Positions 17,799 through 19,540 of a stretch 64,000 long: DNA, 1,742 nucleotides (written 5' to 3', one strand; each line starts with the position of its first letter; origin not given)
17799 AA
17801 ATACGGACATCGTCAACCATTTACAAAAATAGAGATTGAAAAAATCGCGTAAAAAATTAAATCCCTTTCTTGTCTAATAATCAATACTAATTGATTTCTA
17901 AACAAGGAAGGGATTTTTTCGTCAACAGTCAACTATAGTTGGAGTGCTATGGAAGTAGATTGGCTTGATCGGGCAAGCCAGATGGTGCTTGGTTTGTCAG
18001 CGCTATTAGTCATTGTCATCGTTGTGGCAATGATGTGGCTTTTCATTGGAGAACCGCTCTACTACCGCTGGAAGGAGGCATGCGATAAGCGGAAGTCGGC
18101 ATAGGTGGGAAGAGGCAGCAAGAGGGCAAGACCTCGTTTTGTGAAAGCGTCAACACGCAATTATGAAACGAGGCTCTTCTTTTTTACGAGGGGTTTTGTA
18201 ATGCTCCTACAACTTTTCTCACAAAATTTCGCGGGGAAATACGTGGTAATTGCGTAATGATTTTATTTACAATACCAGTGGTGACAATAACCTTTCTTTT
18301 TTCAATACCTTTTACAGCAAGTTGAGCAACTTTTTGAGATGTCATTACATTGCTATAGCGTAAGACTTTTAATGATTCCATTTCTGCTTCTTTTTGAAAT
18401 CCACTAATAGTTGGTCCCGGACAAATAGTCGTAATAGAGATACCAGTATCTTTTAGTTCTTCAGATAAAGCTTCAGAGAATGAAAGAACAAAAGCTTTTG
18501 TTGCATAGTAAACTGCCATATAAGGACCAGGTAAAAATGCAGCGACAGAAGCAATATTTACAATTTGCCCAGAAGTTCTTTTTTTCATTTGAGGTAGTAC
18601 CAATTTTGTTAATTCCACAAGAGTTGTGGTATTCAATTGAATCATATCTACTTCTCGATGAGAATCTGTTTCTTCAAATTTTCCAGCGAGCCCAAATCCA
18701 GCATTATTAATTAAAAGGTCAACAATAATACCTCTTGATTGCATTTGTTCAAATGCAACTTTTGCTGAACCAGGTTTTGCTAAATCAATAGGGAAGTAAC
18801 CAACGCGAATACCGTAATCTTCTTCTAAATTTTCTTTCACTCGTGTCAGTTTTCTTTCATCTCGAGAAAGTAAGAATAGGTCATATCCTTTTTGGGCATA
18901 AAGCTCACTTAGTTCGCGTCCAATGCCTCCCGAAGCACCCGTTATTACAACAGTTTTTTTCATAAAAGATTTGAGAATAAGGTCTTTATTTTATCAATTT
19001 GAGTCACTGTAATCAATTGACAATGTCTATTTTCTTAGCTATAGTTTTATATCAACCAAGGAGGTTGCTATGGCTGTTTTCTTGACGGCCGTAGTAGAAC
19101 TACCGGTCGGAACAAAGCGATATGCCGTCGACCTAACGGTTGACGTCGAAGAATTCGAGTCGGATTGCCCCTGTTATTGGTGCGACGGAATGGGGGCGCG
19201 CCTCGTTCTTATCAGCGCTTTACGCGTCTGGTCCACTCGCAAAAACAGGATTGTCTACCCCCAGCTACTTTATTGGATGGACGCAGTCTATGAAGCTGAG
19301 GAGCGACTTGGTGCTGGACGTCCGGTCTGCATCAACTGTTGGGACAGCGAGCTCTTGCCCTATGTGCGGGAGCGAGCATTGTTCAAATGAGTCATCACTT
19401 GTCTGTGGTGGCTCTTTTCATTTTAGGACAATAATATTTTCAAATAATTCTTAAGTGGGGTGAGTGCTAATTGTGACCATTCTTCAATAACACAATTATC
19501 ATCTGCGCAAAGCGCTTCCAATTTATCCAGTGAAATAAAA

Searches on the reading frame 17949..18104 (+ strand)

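Call 22: search_protein_families(library=phrogs, proteins=[window:17949-18104:+], max_evalue=1)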
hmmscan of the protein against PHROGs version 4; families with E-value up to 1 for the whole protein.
window:17949-18104:+ (51 aa): 2 families
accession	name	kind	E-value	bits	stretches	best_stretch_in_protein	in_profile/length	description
phrog_19198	-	unknown function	0.28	12.5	1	11-51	4-38/57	-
phrog_1177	-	unknown function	0.37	12.1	1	9-37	12-39/117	-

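Call 43: search_protein_families(library=ncbifam, proteins=[window:17949-18104:+], max_evalue=1)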
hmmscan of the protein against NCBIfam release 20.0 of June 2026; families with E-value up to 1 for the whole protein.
window:17949-18104:+ (51 aa): 0 families

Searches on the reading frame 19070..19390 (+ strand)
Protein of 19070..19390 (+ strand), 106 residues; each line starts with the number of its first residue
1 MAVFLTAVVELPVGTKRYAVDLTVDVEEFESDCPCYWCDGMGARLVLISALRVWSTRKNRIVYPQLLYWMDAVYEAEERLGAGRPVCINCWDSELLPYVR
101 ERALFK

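Call 22: search_protein_families(library=phrogs, proteins=[window:19070-19390:+], max_evalue=1)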
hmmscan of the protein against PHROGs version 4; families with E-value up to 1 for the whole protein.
window:19070-19390:+ (106 aa): 0 families

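Call 43: search_protein_families(library=ncbifam, proteins=[window:19070-19390:+], max_evalue=1)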
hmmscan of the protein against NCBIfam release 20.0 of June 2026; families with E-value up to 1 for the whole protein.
window:19070-19390:+ (106 aa): 0 families

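Call 50: find_homologous_proteins(query=window:19070-19390:+, max_evalue=0.001)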
Query window:19070-19390:+ (106 aa): 3 proteins with E <= 0.001 among 5 candidates.
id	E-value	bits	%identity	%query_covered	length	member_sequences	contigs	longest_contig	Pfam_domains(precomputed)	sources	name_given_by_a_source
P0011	5.1e-48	180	76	100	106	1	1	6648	-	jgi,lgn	-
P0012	1.1e-39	153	73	98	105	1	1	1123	-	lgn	-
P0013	3.4e-39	151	65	100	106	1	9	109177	-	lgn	-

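Call 52: find_encoding_contigs(protein=P0011, flank=10000, max_places=3)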
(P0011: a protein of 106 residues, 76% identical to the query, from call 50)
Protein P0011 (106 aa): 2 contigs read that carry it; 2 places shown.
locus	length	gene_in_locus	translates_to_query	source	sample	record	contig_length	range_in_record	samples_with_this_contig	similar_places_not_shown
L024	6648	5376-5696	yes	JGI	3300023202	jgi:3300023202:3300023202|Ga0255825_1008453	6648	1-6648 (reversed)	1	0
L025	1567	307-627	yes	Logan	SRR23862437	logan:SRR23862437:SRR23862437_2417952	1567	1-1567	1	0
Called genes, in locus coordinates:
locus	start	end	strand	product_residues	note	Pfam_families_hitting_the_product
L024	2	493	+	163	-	?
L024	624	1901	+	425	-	PF13742:tRNA_anti_2, PF01336:tRNA_anti-codon, PF02601:Exonuc_VII_L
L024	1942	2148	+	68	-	PF02609:Exonuc_VII_S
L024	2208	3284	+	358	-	PF00953:Glycos_transf_4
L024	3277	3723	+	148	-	PF02643:DUF192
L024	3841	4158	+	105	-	PF00829:Ribosomal_L21p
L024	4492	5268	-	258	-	PF00106:adh_short, PF08659:KR, PF13460:NAD_binding_10 (faint), PF13561:adh_short_C2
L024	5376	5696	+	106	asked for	-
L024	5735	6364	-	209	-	PF00293:NUDIX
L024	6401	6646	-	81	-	?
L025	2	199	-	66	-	?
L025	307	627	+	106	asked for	-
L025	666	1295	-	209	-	PF00293:NUDIX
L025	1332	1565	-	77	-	?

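Call 71: search_protein_families(library=padloc, proteins=[window:19070-19390:+], max_evalue=0.1)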
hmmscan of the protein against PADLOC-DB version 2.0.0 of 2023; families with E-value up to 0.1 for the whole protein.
window:19070-19390:+ (106 aa): 0 families
